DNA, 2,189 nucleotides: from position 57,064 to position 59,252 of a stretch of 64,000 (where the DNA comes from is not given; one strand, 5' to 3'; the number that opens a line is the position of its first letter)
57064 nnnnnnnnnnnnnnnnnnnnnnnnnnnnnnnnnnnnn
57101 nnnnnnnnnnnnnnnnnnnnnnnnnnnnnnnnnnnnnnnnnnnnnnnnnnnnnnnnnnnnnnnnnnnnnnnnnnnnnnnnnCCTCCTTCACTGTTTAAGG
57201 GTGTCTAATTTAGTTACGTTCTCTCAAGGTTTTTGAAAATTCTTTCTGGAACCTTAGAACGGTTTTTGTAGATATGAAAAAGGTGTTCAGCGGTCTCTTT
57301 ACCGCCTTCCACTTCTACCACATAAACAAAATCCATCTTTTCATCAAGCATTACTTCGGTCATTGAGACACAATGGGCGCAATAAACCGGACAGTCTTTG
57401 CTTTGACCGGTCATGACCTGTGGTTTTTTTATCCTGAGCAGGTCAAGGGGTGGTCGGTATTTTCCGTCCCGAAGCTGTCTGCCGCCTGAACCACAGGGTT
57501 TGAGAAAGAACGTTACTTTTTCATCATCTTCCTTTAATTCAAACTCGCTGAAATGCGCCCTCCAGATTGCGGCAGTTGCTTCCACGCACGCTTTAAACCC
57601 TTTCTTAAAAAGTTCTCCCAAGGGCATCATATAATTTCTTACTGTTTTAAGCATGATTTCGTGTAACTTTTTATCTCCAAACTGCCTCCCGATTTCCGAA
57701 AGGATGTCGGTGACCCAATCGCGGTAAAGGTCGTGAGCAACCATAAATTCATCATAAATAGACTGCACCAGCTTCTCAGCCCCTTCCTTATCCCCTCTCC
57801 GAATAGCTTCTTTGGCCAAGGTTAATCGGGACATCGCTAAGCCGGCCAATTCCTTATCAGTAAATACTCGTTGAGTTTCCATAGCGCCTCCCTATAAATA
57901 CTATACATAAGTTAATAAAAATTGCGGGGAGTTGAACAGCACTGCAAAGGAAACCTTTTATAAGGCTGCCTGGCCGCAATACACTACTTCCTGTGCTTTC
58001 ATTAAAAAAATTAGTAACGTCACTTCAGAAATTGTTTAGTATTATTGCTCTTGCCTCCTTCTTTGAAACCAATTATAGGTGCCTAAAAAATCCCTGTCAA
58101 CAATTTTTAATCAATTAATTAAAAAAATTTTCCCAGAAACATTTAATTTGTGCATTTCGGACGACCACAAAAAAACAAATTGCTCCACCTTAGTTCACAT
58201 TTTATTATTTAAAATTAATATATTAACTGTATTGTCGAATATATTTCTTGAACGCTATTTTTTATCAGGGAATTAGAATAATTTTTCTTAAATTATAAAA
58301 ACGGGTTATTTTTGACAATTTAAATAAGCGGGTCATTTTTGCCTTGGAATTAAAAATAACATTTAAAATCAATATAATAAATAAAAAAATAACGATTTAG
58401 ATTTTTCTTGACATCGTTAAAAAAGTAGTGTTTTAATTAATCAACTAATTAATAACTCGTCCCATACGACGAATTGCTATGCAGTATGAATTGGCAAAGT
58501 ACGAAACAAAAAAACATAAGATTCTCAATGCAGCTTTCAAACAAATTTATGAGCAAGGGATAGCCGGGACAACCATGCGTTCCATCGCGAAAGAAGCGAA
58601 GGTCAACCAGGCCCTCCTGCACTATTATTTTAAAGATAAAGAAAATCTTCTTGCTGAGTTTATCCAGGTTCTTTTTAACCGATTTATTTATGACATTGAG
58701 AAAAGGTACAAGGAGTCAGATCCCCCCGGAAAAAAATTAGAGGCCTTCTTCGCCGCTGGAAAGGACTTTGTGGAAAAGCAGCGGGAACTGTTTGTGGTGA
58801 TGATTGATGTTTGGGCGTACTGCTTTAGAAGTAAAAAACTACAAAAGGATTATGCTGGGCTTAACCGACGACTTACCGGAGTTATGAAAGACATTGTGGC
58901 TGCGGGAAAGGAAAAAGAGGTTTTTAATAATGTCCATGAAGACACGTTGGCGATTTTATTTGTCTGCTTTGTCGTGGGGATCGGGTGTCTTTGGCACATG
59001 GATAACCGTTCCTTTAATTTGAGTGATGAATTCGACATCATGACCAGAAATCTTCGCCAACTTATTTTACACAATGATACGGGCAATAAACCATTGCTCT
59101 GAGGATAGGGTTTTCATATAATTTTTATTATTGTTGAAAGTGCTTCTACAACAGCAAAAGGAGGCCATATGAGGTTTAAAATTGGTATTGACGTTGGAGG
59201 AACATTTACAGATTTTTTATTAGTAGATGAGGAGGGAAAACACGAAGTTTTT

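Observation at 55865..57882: Uncharacterised gene pair heading the catabolic operon: radical-SAM-like protein with Cx5Cx8Cx2C plus a 222-aa partner bearing CxxxCxxC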

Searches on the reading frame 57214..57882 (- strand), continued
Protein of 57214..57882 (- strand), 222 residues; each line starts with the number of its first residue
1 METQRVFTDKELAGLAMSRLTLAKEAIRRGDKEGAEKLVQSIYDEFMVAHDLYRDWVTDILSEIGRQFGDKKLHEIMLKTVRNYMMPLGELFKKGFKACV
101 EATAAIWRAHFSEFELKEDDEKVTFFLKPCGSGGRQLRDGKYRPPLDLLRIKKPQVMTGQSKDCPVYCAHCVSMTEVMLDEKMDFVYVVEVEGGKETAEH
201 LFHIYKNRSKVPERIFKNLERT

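Call 39: find_related_loci(query=A4, collection=metagenome_contigs, flank=8000)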
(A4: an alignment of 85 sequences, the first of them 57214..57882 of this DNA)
Query A4 (222 aa) in metagenome_contigs; peptide patterns used: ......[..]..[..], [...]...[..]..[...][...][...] (x = any residue, [..] = any of these).
600 stretches matched a pattern (row limit reached: there are more); 269 encode a relative of the query (tblastn E <= 1e-3); the best 80 are kept; 80 distinct loci.
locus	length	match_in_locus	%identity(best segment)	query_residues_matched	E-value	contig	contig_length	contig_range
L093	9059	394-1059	96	1-222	7e-146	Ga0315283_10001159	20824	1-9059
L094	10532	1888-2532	51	1-215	5e-77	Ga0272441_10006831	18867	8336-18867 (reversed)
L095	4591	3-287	88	127-221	1e-55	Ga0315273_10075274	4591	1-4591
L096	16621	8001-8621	42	1-206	2e-48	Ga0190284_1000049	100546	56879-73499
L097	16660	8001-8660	39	3-219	4e-47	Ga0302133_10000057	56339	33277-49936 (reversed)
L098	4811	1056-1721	40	3-221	1e-46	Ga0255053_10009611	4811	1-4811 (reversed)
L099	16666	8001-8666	40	4-221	1e-46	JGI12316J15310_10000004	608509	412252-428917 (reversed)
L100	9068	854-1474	40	1-206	4e-46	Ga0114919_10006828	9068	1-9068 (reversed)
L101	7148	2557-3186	40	1-209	3e-46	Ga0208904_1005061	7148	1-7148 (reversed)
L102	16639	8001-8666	40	3-221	6e-46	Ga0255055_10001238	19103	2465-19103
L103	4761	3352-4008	41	4-219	5e-46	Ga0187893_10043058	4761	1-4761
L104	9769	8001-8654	40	5-219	8e-45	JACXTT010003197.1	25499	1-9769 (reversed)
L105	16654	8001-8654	40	5-219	8e-45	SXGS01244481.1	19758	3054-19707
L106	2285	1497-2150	40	5-219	3e-45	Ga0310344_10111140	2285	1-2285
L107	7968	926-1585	37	3-219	1e-44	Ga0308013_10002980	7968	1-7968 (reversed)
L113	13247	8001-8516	43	1-171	4e-44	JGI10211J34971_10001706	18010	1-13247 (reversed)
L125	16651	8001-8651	39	7-219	2e-42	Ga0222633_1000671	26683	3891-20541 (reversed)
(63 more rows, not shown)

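Call 44: predict_structure(alignment_id=A4)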
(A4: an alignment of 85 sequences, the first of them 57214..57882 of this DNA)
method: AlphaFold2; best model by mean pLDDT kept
length: 222 residues; sequences in the alignment: 85
mean_pLDDT: 94.3   pTM: 0.86
mean pLDDT of the five models: 94.3, 93.6, 93.4, 92.9, 91.7
residues with pLDDT >= 90: 201; 70-90: 18; 50-70: 2; < 50: 1
segments of 3 or more residues with pLDDT < 50: none
pLDDT, mean of each block of 10 residues (from residue 1): 81 93 97 97 95 97 98 98 95 95 96 96 95 92 96 96 95 97 94 82 96 96 87
secondary structure, 60 per line:
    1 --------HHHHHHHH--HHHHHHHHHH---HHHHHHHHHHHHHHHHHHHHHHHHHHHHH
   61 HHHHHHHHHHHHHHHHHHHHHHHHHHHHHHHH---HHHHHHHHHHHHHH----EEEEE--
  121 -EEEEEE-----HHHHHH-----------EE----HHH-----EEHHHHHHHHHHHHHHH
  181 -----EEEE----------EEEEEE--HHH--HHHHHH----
elements in order: H9-16 H19-28 H32-92 H96-109 E114-118 E122-127 H133-138 H166-180 E186-189 E200-205 H213-218

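Call 48: fold_search(model_id=the predicted structure, library=pdb)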
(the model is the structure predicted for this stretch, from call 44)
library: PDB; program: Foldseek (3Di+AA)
matches with E <= 10: 325; with E <= 0.001: 0
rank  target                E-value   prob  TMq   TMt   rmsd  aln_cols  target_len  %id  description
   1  9dd0_B                9.2e-03  0.99  0.28  0.44   8.0       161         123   12  Designed allosteric facilitated dissociation switch AS1 in complex state TH with methylated lysines, crystal #2 (released 2025-08-20)
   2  6iy8_B                9.8e-03  0.99  0.40  0.23   6.1       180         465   12  DmpR-phenol complex of Pseudomonas putida (released 2020-06-10)
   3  3aj2_C                1.2e-02  0.96  0.31  0.41   7.1       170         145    9  The structure of AxCeSD octamer (C-terminal HIS-tag) from Acetobacter xylinum (released 2010-10-06)
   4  7mwr_B                1.7e-02  0.41  0.19  0.18  18.7       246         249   10  Structure of De Novo designed beta sheet heterodimer LHD101A53/B4 (released 2022-01-19)
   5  5kbg_A                1.8e-02  0.98  0.41  0.44   6.2       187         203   11  CRYSTAL STRUCTURE OF THE AROMATIC SENSOR DOMAIN OF MOPR IN COMPLEX WITH OCRESOL (released 2016-07-13)
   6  9dd0_D                1.9e-02  0.99  0.29  0.47   7.5       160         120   11  Designed allosteric facilitated dissociation switch AS1 in complex state TH with methylated lysines, crystal #2 (released 2025-08-20)
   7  5kbh_A                1.9e-02  0.97  0.40  0.43   6.1       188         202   14  CRYSTAL STRUCTURE OF THE AROMATIC SENSOR DOMAIN OF MOPR IN COMPLEX WITH 3-CHLORO-PHENOL (released 2016-07-13)
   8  7zzq_P                2.3e-02  0.89  0.30  0.41   7.8       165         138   12  BcsH-BcsD 'beads-on-a-string' filament, local refine (released 2022-12-28)
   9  3cue_B                2.4e-02  0.87  0.34  0.40   7.3       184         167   12  Crystal structure of a TRAPP subassembly activating the Rab Ypt1p (released 2008-07-08)
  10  2j3r_A                3.4e-02  0.98  0.41  0.54   6.0       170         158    9  The crystal structure of the bet3-trs31 heterodimer. (released 2006-11-27)
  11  5frw_A                3.4e-02  0.97  0.42  0.45   5.5       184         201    8  crystal structure of the phenol-responsive sensory domain of the transcription activator PoxR with Phenol (released 2016-04-06)
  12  5kbh_B                3.4e-02  0.93  0.40  0.43   6.8       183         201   10  CRYSTAL STRUCTURE OF THE AROMATIC SENSOR DOMAIN OF MOPR IN COMPLEX WITH 3-CHLORO-PHENOL (released 2016-07-13)
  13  9dd4_A                3.6e-02  0.92  0.28  0.45   9.9       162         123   14  Crystal Structure of Designed facilitated dissociation target LHD101An1: LHD101A with an N-terminal extension (released 2025-08-20)
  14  3kxc_A                3.8e-02  0.95  0.39  0.50   6.6       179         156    8  Mutant transport protein (released 2010-04-21)
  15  5frv_A                4.6e-02  0.98  0.44  0.47   4.9       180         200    7  crystal structure of the phenol-responsive sensory domain of the transcription activator PoxR in complex with 4-methyl (released 2016-03-30)
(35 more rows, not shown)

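Call 53: search_protein_families(library=pfam, alignment_id=A4, max_evalue=1)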
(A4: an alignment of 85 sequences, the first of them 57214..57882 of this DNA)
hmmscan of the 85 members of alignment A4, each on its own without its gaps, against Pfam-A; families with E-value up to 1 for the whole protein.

A. member 1, window:57214-57882:- (222 aa): 1 family
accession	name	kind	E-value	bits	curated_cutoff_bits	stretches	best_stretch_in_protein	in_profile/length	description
PF02607.22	B12-binding_2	-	1.2e-05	25.9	23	1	24-73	6-54/74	B12 binding domain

B. families by the number of members that match (of 85 scanned): 45 families (the first 25 are shown)
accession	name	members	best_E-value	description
PF02607.22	B12-binding_2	61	6.7e-07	B12 binding domain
PF25393.1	LTM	31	7.5e-05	LUBAC thetering domain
PF11314.13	DUF3117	14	0.0056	Protein of unknown function (DUF3117)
PF07743.18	HSCB_C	7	0.0035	HSCB C-terminal oligomerisation domain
PF01895.24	PhoU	6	0.045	PhoU domain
PF24665.1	DUF7652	5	0.028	Domain of unknown function (DUF7652)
PF22180.2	RH3_dom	4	0.051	RH3 domain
PF02810.21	SEC-C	4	0.36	SEC-C motif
PF20115.4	DUF6505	3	0.074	Family of unknown function (DUF6505)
PF12153.13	CAP18_C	3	0.11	LPS binding domain of CAP18 (C terminal)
PF21859.2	Replitron_HUH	2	0.077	Replitron, HUH endonuclease domain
PF07729.17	FCD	2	0.078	FCD domain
PF20045.4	DUF6447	2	0.078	Family of unknown function (DUF6447)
PF20683.2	DUF6819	2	0.16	Domain of unknown function (DUF6819)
PF03637.22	Mob1_phocein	1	0.0049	Mob1/phocein family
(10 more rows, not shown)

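Call 70: search_protein_representatives(alignment_id=A4)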
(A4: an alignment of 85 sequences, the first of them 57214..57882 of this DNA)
Query: 85 sequences, 227 profile positions. Proteins with E-value up to 0.001 (for the whole library): 1057; up to 1e-10: 689; up to 1e-30: 176. The best 150 are listed.
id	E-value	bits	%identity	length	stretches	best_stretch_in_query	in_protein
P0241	1.5e-94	331.6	-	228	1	2-225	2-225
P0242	8.7e-88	309.5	-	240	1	4-225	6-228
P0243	1.9e-84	298.6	-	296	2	31-226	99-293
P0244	4.7e-84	297.3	-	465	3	3-222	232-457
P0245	2.4e-81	288.5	-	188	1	1-184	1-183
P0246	2.4e-81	288.4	-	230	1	1-224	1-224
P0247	4.3e-79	281.1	-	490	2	3-223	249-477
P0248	2.3e-78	278.7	-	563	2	4-226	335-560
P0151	4.4e-78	277.8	-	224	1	1-224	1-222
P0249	1.2e-77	276.3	-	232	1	3-226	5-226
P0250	3.7e-74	264.9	-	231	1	2-226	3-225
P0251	6.9e-74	264.0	-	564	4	19-226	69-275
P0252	2.8e-73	262.1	-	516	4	1-154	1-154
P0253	3.3e-73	261.8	-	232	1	3-226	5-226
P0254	1.5e-72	259.7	-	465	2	3-226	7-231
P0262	1.1e-66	240.5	-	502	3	2-226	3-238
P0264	1.7e-66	239.9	-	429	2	9-226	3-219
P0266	2.5e-65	236.0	-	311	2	8-220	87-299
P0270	2.2e-60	219.9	-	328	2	16-213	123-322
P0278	1.6e-55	204.0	-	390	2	2-216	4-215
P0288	5.0e-52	192.5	-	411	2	11-225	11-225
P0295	2.4e-49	183.7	-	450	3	4-224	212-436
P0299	2.1e-48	180.7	-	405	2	12-225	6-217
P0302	4.2e-48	179.7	-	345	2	4-212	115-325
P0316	4.4e-45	169.8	-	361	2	5-225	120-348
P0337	5.4e-40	153.1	-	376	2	21-225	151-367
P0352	1.1e-37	145.7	-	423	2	19-222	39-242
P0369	1.7e-35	138.4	-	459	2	20-223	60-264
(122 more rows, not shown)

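Call 73: search_protein_families(library=pfam, proteins=[P0243, P0244, P0248, P0251, P0252, P0254, P0264, P0266, P0288, P0316], max_evalue=0.001)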
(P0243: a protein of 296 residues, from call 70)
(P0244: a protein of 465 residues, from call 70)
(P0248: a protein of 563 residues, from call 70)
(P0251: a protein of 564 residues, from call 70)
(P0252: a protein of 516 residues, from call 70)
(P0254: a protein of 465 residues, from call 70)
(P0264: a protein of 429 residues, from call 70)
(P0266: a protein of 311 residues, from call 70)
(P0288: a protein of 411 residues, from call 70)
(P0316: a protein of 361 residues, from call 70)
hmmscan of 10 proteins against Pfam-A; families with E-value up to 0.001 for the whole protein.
P0243 (296 aa): 1 family
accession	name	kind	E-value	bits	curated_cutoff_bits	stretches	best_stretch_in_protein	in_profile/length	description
PF11838.14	ERAP1_C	-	0.00057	19.9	38.2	0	127-184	81-145/318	ERAP1-like C-terminal domain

P0244 (465 aa): 0 families

P0248 (563 aa): 0 families

P0251 (564 aa): 1 family
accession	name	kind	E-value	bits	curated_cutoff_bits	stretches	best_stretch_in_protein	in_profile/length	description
PF07721.20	TPR_4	-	0.00051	20.8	27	0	303-320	8-25/26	Tetratricopeptide repeat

P0252 (516 aa): 0 families

P0254 (465 aa): 0 families

P0264 (429 aa): 0 families

P0266 (311 aa): 0 families

P0288 (411 aa): 0 families

P0316 (361 aa): 0 families

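Call 74: search_protein_families(library=pfam, proteins=[P0247, P0262, P0270, P0278, P0295, P0299, P0302, P0337, P0352, P0369], max_evalue=0.001)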
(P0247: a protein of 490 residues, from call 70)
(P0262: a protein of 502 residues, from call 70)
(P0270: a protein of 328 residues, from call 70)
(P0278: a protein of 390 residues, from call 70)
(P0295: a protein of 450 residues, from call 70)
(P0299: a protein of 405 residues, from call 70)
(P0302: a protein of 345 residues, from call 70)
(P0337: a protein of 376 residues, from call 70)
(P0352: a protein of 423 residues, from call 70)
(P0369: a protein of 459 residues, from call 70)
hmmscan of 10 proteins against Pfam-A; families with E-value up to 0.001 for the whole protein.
P0247 (490 aa): 0 families

P0262 (502 aa): 0 families

P0270 (328 aa): 0 families

P0278 (390 aa): 0 families

P0295 (450 aa): 0 families

P0299 (405 aa): 1 family
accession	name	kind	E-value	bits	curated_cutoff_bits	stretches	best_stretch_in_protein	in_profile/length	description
PF19960.5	EAD7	-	0.00066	19.9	32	0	232-271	7-46/62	Effector-associated domain 7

P0302 (345 aa): 0 families

P0337 (376 aa): 0 families

P0352 (423 aa): 0 families

P0369 (459 aa): 0 families

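Call 80: search_protein_families(library=pfam, proteins=[L090:287-2920:-], max_evalue=0.001)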
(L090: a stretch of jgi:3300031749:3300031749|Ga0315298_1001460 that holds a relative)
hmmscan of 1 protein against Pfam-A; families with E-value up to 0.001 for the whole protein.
L090:287-2920:- (877 aa): 12 families
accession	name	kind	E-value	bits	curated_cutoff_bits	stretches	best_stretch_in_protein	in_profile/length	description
PF13185.12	GAF_2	-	1.9e-23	83.6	28.6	1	377-517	2-136/136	GAF domain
PF02518.31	HATPase_c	-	6.3e-23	81.8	26.4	1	767-875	3-110/111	Histidine kinase-, DNA gyrase B-, and HSP90-like ATPase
PF13426.13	PAS_9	-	2e-15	57.4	27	1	540-641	1-103/103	PAS domain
PF00512.31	HisKA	-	1.6e-14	54.1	26.9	1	659-719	3-62/66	His Kinase A (phospho-acceptor) domain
PF01590.32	GAF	-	3.2e-13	50.8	22.4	1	378-516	1-133/133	GAF domain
PF02830.23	V4R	-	7.5e-12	45.6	31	1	260-316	6-61/62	V4R domain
PF13492.12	GAF_3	-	9.3e-11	42.7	27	1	378-518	1-129/129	GAF domain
PF13188.13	PAS_8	-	4.7e-08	33.1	21.8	1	531-580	2-53/65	PAS domain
PF08448.16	PAS_4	-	1.6e-06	28.8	23.1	1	544-643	10-109/110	PAS fold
PF00989.32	PAS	-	2.4e-06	28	22.6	1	531-639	2-113/113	PAS fold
PF14501.12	HATPase_c_5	-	0.0002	21.7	22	0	773-861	9-91/102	GHKL domain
PF18355.7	DUF5607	-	0.0003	21.6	25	0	754-795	8-47/65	Domain of unknown function (DUF5607)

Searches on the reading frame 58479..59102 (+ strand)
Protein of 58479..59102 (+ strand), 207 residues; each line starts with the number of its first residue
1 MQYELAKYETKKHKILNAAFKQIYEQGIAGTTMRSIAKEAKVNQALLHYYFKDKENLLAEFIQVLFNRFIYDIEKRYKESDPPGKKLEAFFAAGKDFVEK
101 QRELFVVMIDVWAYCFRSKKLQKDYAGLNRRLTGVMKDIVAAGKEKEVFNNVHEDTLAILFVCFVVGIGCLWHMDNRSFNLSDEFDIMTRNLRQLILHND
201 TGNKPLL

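Call 10: search_protein_families(library=pfam, proteins=[window:58479-59102:+], max_evalue=0.00001)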
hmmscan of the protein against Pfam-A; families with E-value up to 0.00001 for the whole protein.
window:58479-59102:+ (207 aa): 1 family
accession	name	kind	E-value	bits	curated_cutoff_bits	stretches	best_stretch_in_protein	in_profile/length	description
PF00440.29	TetR_N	-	2.2e-15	56.6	24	1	15-60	1-46/47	Bacterial regulatory proteins, tetR family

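Call 61: search_protein_families(library=ncbifam, proteins=[window:58479-59102:+], max_evalue=0.00001)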
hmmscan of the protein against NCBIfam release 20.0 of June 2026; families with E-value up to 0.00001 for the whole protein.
window:58479-59102:+ (207 aa): 13 families
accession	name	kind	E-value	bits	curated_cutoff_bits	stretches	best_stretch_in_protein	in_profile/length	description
TIGR03384.1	betaine_BetI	equivalog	2.4e-18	66.5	201.3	1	9-133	7-131/189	choline-binding transcriptional repressor BetI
NF001978.0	PRK00767.1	equivalog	2.8e-17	63.1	118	1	10-133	9-133/197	transcriptional regulator BetI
NF037937.1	septum_RefZ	equivalog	2.1e-16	60.4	180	1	12-82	1-71/195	forespore capture DNA-binding protein RefZ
NF053878.1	FATransRegFadRBac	equivalog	8.5e-15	55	200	1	10-187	3-179/190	fatty acid metabolism transcriptional regulator FadR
NF051852.1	efflux_TF_MtrR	exception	1e-12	48.3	280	1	11-185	9-190/205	multidrug efflux system transcriptional repressor MtrR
NF041196.1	ScbR_bind_reg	equivalog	6.2e-11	42.8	150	1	12-192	8-185/191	ScbR family autoregulator-binding transcription factor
NF007949.0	PRK10668.1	equivalog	1.1e-10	41.4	271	1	9-192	11-198/216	multidrug efflux transporter transcriptional repressor AcrR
NF011572.0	PRK14996.1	equivalog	6.7e-10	39.2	144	1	8-180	6-174/192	TetR family transcriptional regulator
NF053516.1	TranRepPrsAVib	equivalog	1.7e-09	37.8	300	1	7-79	3-75/208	TetR family transcriptional repressor PsrA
NF007430.0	PRK09975.1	equivalog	8.5e-09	34.9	274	1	12-199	13-204/220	acrEF/envCD operon transcriptional regulator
TIGR03613.1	RutR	equivalog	2.6e-08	34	368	1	8-144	6-143/202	pyrimidine utilization regulatory protein R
NF008587.1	PRK11552.1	equivalog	1.4e-06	28.1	365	1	7-67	4-70/213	transcriptional regulator CecR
NF011584.0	PRK15008.1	equivalog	2.2e-06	27.7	230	1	10-70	18-78/212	HTH-type transcriptional regulator RutR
